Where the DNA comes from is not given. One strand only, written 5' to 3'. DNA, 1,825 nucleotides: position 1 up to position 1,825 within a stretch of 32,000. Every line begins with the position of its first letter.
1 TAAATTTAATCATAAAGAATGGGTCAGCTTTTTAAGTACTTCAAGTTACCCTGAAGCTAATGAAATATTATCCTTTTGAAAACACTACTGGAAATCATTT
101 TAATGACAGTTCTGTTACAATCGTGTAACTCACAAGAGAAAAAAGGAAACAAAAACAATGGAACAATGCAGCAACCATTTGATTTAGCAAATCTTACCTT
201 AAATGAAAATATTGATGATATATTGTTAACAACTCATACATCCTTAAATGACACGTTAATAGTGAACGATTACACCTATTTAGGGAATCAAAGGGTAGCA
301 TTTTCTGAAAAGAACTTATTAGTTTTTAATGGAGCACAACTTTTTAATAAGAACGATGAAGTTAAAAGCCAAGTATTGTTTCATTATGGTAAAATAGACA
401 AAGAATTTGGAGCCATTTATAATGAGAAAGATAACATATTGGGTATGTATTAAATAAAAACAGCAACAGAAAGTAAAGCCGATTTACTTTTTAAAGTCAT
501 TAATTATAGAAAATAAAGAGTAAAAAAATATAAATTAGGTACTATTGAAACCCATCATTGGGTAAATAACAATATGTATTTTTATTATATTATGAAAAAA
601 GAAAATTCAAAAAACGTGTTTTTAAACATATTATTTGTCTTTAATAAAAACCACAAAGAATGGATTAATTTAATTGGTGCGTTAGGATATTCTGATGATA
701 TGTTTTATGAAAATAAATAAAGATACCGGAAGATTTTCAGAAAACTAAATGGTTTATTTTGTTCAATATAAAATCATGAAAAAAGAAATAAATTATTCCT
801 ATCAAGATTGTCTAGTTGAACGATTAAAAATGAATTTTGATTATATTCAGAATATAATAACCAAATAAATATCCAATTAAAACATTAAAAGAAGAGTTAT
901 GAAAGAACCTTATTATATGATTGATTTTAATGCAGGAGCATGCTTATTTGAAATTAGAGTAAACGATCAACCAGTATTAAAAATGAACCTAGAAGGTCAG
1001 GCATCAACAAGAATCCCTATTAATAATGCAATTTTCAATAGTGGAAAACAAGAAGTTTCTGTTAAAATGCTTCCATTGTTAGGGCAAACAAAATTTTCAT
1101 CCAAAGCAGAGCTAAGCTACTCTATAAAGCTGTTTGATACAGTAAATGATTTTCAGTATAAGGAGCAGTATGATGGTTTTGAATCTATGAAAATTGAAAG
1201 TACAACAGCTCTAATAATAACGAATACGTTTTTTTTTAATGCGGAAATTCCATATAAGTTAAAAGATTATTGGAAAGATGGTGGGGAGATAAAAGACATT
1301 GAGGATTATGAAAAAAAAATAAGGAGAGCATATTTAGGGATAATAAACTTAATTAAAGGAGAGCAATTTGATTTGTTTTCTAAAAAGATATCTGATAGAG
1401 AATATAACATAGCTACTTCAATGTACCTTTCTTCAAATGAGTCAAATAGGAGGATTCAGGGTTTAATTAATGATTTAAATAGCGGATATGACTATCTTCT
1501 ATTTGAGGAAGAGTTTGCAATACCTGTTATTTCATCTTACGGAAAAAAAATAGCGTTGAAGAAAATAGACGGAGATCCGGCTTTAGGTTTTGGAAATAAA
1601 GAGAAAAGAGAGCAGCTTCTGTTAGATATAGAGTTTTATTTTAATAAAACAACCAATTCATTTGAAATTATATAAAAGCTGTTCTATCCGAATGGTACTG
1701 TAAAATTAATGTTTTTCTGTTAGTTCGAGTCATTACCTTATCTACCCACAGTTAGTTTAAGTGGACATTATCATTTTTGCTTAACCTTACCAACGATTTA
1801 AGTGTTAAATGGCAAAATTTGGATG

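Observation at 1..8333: Tandem array of three B-L-A modules built from three unrecognised paralogous families: candidate polymorphic toxin / immunity cassette array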

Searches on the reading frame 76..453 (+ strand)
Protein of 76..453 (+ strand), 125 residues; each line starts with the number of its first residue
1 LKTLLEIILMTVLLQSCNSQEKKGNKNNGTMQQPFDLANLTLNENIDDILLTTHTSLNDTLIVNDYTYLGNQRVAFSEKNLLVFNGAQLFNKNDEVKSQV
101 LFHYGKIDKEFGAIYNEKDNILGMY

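Call 3: search_protein_families(library=pfam, proteins=[window:76-453:+], max_evalue=1)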
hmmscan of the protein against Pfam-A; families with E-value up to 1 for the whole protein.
window:76-453:+ (125 aa): 0 families

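Call 7: search_protein_families(library=ncbifam, proteins=[window:76-453:+], max_evalue=1)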
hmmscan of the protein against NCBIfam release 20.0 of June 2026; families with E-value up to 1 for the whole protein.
window:76-453:+ (125 aa): 0 families

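Call 11: search_protein_families(library=padloc, proteins=[window:76-453:+], max_evalue=1)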
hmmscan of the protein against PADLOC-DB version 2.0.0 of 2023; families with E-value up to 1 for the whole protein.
window:76-453:+ (125 aa): 0 families

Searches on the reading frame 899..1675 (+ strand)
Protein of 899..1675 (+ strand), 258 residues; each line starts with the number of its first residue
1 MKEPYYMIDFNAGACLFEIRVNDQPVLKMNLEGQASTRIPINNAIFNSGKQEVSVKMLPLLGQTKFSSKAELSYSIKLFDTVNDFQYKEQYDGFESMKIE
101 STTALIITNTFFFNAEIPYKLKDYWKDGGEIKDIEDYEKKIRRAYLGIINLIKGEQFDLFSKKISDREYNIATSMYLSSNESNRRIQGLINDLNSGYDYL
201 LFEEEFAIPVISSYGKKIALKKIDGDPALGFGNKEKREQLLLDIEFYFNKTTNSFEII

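Call 3: search_protein_families(library=pfam, proteins=[window:899-1675:+], max_evalue=1)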
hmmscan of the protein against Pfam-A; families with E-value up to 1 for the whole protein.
window:899-1675:+ (258 aa): 0 families

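Call 7: search_protein_families(library=ncbifam, proteins=[window:899-1675:+], max_evalue=1)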
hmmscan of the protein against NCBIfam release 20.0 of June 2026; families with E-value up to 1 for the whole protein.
window:899-1675:+ (258 aa): 0 families

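Call 10: find_encoding_contigs(protein=window:899-1675:+, flank=10000, max_places=6)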
Protein window:899-1675:+ (258 aa): no gene with exactly this product is on record in the collection.

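Call 11: search_protein_families(library=padloc, proteins=[window:899-1675:+], max_evalue=1)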
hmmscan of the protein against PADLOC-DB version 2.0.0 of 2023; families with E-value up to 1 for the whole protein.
window:899-1675:+ (258 aa): 0 families
